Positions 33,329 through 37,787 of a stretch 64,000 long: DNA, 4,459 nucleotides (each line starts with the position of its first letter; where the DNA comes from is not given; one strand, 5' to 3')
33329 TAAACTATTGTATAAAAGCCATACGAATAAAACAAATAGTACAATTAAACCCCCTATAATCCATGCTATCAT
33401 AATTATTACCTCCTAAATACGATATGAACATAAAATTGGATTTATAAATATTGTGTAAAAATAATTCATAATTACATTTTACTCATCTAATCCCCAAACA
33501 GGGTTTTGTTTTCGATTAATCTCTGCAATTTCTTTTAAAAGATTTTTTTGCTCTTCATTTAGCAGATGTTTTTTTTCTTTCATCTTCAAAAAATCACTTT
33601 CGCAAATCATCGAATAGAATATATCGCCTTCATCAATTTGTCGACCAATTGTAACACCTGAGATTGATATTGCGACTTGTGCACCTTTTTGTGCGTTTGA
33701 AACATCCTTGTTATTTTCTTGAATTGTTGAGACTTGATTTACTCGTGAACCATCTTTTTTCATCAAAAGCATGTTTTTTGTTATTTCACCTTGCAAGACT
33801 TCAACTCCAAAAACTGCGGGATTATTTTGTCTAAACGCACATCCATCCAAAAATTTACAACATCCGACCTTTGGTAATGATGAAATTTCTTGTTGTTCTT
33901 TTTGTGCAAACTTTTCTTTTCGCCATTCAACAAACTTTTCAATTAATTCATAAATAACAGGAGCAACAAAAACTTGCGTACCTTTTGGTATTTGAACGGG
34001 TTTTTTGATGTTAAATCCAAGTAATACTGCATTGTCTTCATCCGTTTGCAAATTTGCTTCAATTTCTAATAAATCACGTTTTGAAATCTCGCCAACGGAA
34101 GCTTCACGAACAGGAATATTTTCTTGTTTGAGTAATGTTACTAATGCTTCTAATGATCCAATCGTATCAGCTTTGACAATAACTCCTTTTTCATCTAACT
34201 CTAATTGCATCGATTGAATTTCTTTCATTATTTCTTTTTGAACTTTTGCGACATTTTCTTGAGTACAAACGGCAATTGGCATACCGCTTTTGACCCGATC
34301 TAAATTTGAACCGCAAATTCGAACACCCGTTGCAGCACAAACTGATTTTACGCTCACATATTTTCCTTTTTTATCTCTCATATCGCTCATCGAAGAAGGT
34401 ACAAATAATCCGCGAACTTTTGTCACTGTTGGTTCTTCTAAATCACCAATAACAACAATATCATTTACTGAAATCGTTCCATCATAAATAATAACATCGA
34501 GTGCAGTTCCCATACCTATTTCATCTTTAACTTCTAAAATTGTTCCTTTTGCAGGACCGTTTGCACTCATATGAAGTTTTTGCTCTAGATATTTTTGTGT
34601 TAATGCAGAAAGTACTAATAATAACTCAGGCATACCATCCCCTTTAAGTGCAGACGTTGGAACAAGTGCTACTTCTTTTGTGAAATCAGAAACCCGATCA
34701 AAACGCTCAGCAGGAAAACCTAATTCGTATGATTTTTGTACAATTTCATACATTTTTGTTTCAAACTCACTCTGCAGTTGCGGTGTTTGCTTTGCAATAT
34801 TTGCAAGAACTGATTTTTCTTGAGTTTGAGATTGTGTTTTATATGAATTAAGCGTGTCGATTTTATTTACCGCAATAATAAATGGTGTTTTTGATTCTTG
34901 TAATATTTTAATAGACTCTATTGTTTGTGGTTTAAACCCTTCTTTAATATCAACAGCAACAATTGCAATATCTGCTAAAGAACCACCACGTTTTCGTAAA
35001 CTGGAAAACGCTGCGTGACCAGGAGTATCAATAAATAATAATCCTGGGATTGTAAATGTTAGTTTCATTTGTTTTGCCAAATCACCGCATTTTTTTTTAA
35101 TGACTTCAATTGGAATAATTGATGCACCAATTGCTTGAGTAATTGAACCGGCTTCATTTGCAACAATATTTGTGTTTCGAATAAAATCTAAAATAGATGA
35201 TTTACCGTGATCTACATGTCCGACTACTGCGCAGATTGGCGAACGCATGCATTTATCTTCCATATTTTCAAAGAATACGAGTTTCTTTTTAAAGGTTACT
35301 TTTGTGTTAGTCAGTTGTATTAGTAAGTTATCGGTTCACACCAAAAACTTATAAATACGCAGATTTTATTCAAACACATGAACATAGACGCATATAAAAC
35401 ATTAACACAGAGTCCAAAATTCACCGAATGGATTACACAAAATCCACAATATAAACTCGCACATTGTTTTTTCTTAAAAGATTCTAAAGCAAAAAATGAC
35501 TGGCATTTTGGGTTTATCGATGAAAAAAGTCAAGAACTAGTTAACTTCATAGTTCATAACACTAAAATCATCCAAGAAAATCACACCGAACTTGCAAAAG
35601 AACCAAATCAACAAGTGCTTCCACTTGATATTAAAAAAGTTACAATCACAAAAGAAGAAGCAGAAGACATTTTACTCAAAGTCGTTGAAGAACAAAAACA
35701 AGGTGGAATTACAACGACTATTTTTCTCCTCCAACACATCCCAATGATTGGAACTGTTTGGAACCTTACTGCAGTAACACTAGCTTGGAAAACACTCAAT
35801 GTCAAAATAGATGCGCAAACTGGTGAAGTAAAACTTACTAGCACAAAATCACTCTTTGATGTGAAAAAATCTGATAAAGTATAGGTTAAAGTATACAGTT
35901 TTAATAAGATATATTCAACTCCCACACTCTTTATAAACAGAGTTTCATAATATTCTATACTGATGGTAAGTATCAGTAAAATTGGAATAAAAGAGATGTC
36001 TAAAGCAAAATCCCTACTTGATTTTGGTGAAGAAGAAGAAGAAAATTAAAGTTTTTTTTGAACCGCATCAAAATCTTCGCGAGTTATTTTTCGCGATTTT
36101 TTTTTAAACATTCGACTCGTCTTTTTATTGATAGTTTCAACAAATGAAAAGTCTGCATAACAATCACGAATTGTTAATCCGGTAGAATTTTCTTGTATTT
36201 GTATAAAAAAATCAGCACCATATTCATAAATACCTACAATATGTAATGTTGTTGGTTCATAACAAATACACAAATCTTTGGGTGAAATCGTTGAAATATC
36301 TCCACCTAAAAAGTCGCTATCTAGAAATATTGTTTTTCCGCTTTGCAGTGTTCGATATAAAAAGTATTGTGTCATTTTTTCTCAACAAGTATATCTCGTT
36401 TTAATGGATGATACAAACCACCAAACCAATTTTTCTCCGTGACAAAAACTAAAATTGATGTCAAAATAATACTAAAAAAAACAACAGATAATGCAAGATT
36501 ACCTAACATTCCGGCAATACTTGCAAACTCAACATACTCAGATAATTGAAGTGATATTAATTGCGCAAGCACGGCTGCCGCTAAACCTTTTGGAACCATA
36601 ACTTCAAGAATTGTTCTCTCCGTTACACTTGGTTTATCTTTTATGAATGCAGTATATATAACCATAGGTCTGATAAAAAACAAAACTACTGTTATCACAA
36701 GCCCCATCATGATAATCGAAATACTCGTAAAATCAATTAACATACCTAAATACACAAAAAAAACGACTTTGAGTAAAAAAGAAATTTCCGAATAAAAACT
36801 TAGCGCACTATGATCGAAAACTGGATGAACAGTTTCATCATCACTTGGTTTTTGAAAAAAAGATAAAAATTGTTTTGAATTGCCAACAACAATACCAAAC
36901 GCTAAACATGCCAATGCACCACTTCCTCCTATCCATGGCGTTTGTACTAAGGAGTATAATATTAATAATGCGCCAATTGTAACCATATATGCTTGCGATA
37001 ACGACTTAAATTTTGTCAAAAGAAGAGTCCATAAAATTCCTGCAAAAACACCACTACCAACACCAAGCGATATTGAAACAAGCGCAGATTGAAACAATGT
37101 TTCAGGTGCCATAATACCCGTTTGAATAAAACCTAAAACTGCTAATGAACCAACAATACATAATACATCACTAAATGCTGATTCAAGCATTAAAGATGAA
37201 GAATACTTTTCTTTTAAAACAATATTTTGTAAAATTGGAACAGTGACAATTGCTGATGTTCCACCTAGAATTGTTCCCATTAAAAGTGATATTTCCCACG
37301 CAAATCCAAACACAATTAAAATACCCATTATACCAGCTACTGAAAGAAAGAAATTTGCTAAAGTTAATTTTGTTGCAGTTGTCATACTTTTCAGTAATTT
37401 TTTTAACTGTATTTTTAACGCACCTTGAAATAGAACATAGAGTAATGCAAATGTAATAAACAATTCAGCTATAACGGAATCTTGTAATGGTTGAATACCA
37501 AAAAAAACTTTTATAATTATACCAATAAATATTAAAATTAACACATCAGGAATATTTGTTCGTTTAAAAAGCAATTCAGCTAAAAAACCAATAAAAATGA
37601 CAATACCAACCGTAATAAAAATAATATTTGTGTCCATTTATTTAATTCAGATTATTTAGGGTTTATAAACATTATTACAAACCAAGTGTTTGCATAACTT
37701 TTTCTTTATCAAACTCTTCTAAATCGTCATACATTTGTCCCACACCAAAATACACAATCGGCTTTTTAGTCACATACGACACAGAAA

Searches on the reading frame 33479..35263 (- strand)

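Call 46: search_protein_families(library=pfam, proteins=[window:33479-35263:-], max_evalue=0.001)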
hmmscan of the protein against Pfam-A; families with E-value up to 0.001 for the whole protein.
window:33479-35263:- (594 aa): 6 families
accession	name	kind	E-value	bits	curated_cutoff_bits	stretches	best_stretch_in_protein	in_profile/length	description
PF00009.33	GTP_EFTU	-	9.9e-32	110.5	26.5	1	9-222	4-186/188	Elongation factor Tu GTP binding domain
PF14578.12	GTP_EFTU_D4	-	2.9e-25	88.4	23.8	1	469-550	5-86/86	Elongation factor Tu domain 4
PF11987.13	IF-2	-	5e-14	52.7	27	1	339-444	6-116/117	Translation-initiation factor 2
PF01926.29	MMR_HSR1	-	4.4e-07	30.4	21.9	1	11-134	2-113/113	50S ribosome-binding GTPase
PF03144.31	GTP_EFTU_D2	-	8.3e-07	29.8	30.3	1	252-330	1-72/73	Elongation factor Tu domain 2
PF03029.23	ATP_bind_1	-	0.00024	21.4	27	1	42-180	62-212/240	Conserved hypothetical ATP binding protein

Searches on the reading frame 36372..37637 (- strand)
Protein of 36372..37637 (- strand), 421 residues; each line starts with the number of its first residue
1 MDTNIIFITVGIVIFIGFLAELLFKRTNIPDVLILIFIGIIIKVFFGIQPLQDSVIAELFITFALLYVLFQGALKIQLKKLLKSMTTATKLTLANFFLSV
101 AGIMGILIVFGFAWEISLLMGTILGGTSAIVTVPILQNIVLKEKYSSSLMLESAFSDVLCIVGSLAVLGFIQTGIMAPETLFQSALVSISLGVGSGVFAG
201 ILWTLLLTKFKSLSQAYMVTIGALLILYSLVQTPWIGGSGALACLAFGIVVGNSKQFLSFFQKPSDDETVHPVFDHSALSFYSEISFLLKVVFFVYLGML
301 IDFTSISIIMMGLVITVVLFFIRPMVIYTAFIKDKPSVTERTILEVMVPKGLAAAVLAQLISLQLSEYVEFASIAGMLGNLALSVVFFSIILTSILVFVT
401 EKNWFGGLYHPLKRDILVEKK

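Call 46: search_protein_families(library=pfam, proteins=[window:36372-37637:-], max_evalue=0.001)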
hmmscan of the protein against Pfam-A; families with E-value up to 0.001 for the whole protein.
window:36372-37637:- (421 aa): 1 family
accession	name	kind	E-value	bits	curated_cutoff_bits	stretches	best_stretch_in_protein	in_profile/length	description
PF00999.27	Na_H_Exchanger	-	1e-30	107.3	26.2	1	17-397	4-369/375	Sodium/hydrogen exchanger, transmembrane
